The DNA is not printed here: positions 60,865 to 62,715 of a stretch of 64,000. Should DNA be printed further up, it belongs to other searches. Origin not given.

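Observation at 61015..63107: Lnt-family N-acyltransferase translationally coupled to a short Lif-like periplasmic protein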

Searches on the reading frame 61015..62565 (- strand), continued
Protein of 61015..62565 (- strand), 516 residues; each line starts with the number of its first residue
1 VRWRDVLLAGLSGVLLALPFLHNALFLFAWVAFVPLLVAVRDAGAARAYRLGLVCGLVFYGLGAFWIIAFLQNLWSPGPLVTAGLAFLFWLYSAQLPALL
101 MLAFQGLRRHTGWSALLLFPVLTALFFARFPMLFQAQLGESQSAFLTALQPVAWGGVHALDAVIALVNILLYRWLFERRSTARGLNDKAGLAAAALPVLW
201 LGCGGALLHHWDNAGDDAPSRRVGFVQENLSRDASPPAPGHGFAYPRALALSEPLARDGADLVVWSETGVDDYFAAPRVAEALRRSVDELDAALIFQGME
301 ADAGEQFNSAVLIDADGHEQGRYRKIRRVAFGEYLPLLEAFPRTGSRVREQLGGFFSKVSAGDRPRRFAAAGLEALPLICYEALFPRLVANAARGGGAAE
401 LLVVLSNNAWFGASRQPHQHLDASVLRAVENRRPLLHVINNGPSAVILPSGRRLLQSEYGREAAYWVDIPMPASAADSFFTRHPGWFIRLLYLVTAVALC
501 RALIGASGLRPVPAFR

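Call 58: search_protein_families(library=pfam, proteins=[L029:11493-12419:+, L029:12437-13243:+, L029:14572-15381:+, L074:8884-9810:-, L074:11605-13338:-, L062:11548-12048:+, L062:8791-9666:-, L017:11628-13475:+, L042:4811-5677:+], max_evalue=0.001)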
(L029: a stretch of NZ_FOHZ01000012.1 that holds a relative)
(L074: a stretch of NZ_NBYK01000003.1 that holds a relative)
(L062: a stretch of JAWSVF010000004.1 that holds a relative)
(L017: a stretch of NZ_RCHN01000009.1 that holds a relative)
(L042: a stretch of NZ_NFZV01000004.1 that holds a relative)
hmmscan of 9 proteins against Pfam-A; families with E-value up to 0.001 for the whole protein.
L029:11493-12419:+ (308 aa): 4 families
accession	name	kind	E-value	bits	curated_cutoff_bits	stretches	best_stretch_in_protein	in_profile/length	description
PF13472.12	Lipase_GDSL_2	-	1.4e-09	39.1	32.9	1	124-297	2-177/178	GDSL-like Lipase/Acylhydrolase family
PF00657.28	Lipase_GDSL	-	3e-05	24.7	23.6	1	174-303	68-208/208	GDSL-like Lipase/Acylhydrolase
PF19040.6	SGNH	-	0.00026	21.2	27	0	262-304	200-247/248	SGNH domain (fused to AT3 domains)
PF04311.20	DUF459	-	0.00083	19.2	27.2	0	268-305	159-196/197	Protein of unknown function (DUF459)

L029:12437-13243:+ (268 aa): 1 family
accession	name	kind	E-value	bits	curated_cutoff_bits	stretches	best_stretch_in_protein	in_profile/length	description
PF03781.23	FGE-sulfatase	-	4.9e-39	135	23.3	1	43-262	7-254/255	Sulfatase-modifying factor enzyme 1-like domain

L029:14572-15381:+ (269 aa): 3 families
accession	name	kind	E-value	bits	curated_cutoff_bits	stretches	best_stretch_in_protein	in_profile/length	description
PF00117.34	GATase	-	1.7e-21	77.2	22.8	1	65-203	40-175/190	Glutamine amidotransferase class-I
PF07722.19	Peptidase_C26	-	9.6e-09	35.8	20.5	1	91-200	95-219/219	Peptidase C26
PF07685.20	GATase_3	-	0.00079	19.5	27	0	45-120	19-94/196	CobB/CobQ-like glutamine amidotransferase domain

L074:8884-9810:- (308 aa): 1 family
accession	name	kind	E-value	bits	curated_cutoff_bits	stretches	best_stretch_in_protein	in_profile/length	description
PF01553.26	Acyltransferase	-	3.7e-15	56.4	23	1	87-235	8-130/132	Acyltransferase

L074:11605-13338:- (577 aa): 2 families
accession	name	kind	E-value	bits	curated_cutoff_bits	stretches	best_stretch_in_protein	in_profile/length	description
PF07969.17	Amidohydro_3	-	8.8e-102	342.4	29.7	1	77-569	4-472/472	Amidohydrolase family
PF01979.26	Amidohydro_1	-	7.7e-10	39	25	1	362-566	141-343/345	Amidohydrolase family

L062:11548-12048:+ (166 aa): 1 family
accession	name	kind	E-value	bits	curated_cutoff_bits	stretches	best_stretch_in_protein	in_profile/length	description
PF06723.19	MreB_Mbl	-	1.8e-06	27.4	27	1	25-144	15-126/327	MreB/Mbl protein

L062:8791-9666:- (291 aa): 1 family
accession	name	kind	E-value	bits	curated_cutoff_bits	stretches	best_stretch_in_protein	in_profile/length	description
PF02540.23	NAD_synthase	-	1.9e-63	214.3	21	1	47-288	2-242/242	NAD synthase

L017:11628-13475:+ (615 aa): 5 families
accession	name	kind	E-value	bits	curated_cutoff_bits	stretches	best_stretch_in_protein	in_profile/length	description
PF00069.31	Pkinase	-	3.3e-37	128.7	31.7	1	18-241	1-202/263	Protein kinase domain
PF07714.23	PK_Tyr_Ser-Thr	-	3.2e-20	72.9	23.1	1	78-264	45-232/258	Protein tyrosine and serine/threonine kinase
PF03109.22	ABC1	-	4.1e-07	29.8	22.9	1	87-195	120-228/244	ABC1 atypical kinase-like domain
PF07828.18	PA-IL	-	7.7e-07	29.6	22.5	1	496-612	5-117/121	PA-IL-like protein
PF01636.29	APH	-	0.00022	21.5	23.2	1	131-182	144-198/239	Phosphotransferase enzyme family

L042:4811-5677:+ (288 aa): 3 families
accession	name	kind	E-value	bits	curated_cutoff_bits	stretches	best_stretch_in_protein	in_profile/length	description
PF12740.14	PETase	-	5.9e-17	62.4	28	1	64-263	43-239/263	PET hydrolase-like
PF07224.18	Chlorophyllase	-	1.2e-07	31.3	26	1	77-161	41-130/301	Chlorophyllase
PF03403.19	PAF-AH_p_II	-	2.2e-06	27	20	1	69-111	92-133/372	Platelet-activating factor acetylhydrolase, isoform II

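Call 73: predict_structure(alignment_id=A1)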
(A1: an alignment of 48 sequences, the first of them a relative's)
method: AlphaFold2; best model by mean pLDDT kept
length: 516 residues; sequences in the alignment: 48
mean_pLDDT: 91.4   pTM: 0.91
mean pLDDT of the five models: 91.4, 90.7, 89.5, 88.8, 88.3
residues with pLDDT >= 90: 411; 70-90: 59; 50-70: 42; < 50: 4
segments of 3 or more residues with pLDDT < 50: none
pLDDT, mean of each block of 10 residues (from residue 1): 94 98 97 98 97 98 94 89 95 98 96 95 97 87 98 97 98 85 74 97 98 91 95 77 93 98 89 92 97 96 92 98 89 67 69 67 94 95 94 86 95 91 96 97 97 97 96 86 97 97 77 48
secondary structure, 60 per line:
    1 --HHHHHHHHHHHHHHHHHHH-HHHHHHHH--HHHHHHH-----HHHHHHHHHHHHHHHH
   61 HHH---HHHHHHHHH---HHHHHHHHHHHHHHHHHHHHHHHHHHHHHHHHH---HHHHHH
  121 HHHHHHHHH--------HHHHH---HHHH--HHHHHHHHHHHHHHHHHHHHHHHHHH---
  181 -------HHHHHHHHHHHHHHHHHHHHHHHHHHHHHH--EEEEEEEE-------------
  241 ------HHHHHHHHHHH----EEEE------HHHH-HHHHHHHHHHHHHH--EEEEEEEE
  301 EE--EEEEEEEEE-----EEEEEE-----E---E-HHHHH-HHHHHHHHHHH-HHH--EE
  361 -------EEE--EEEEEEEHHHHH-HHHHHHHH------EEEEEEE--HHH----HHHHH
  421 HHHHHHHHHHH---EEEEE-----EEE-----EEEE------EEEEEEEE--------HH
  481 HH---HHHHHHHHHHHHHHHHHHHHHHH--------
elements in order: H3-21 H23-30 H33-39 H45-63 H67-75 H79-111 H115-129 H138-142 H146-149 H152-177 H188-217 E220-227 H247-257 E262-265 H272-275 H277-290 E293-302 E305-313 E319-324 H336-340 H342-352 E368-370 E373-379 H380-384 H386-393 E400-406 H416-431 E435-439 E445-447 E453-456 E463-470 H479-482 H486-508

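Call 75: fold_search(model_id=the predicted structure, library=pdb)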
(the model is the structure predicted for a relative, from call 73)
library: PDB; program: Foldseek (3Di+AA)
matches with E <= 10: 568; with E <= 0.001: 213
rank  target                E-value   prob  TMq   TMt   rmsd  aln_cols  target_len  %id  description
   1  8aq2                  5.0e-23  1.00  0.74  0.74   5.2       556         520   24  In meso structure of the membrane integral lipoprotein N-acyltransferase Lnt from P. aeruginosa covalently linked with T (released 2023-07-12)
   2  5n6m                  1.6e-22  1.00  0.77  0.80   4.2       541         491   24  Structure of the membrane integral lipoprotein N-acyltransferase Lnt from P. aeruginosa (released 2017-07-12)
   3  8b0p_A                2.6e-22  1.00  0.79  0.80   4.0       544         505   21  Cryo-EM structure of apolipoprotein N-acyltransferase Lnt from E. coli in complex with Pam3 (released 2023-07-12)
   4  8b0l                  2.9e-22  1.00  0.78  0.79   4.4       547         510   20  Cryo-EM structure of apolipoprotein N-acyltransferase Lnt from E. coli in complex with PE (released 2023-07-12)
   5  8aq4                  3.5e-22  1.00  0.80  0.81   3.7       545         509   20  In surfo structure of the membrane integral lipoprotein N-acyltransferase Lnt from E. coli in complex with TITC and lyso (released 2023-07-12)
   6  5n6l_A                3.5e-22  1.00  0.79  0.81   3.8       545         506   22  Structure of the membrane integral lipoprotein N-acyltransferase Lnt C387A mutant from E. coli (released 2017-07-12)
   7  8b0n                  6.0e-22  1.00  0.79  0.79   4.3       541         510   21  Cryo-EM structure of apolipoprotein N-acyltransferase Lnt from E. coli in complex with Lyso-PE (released 2023-07-12)
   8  6q3a                  8.6e-22  1.00  0.77  0.81   3.9       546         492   22  Apo form of Apolipoprotein N-acyltransferase (Lnt) (released 2019-12-18)
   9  8b0o                  1.0e-21  1.00  0.73  0.74   5.2       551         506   20  Cryo-EM structure apolipoprotein N-acyltransferase Lnt from E.coli in complex with FP3 (released 2023-07-12)
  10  8aq3                  1.2e-21  1.00  0.77  0.79   4.3       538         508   21  In surfo structure of the membrane integral lipoprotein N-acyltransferase Lnt from E. coli in complex with PE (released 2023-07-12)
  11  5n6h_A                1.2e-21  1.00  0.79  0.81   3.9       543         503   21  Structure of the membrane integral lipoprotein N-acyltransferase Lnt from E. coli (released 2017-07-12)
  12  8b0k                  1.9e-21  1.00  0.77  0.80   3.7       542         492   21  Cryo-EM structure of apolipoprotein N-acyltransferase Lnt from E. coli (Apo form) (released 2023-07-12)
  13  6nwr_B                2.1e-21  1.00  0.78  0.78   5.6       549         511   21  Thioester acyl-intermediate of Apolipoprotein N-acyltransferase (Lnt) (released 2020-01-29)
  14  5vrg                  2.8e-21  1.00  0.78  0.81   3.6       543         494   22  Structural insights into lipoprotein N-acylation by Escherichia coli apolipoprotein N-acyltransferase (released 2017-07-12)
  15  8rqr                  3.2e-21  1.00  0.77  0.78   3.9       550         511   22  In meso structure of apolipoprotein N-acyltransferase, Lnt, from Escherichia coli in 7.10 monoacylglycerol (released 2024-04-03)
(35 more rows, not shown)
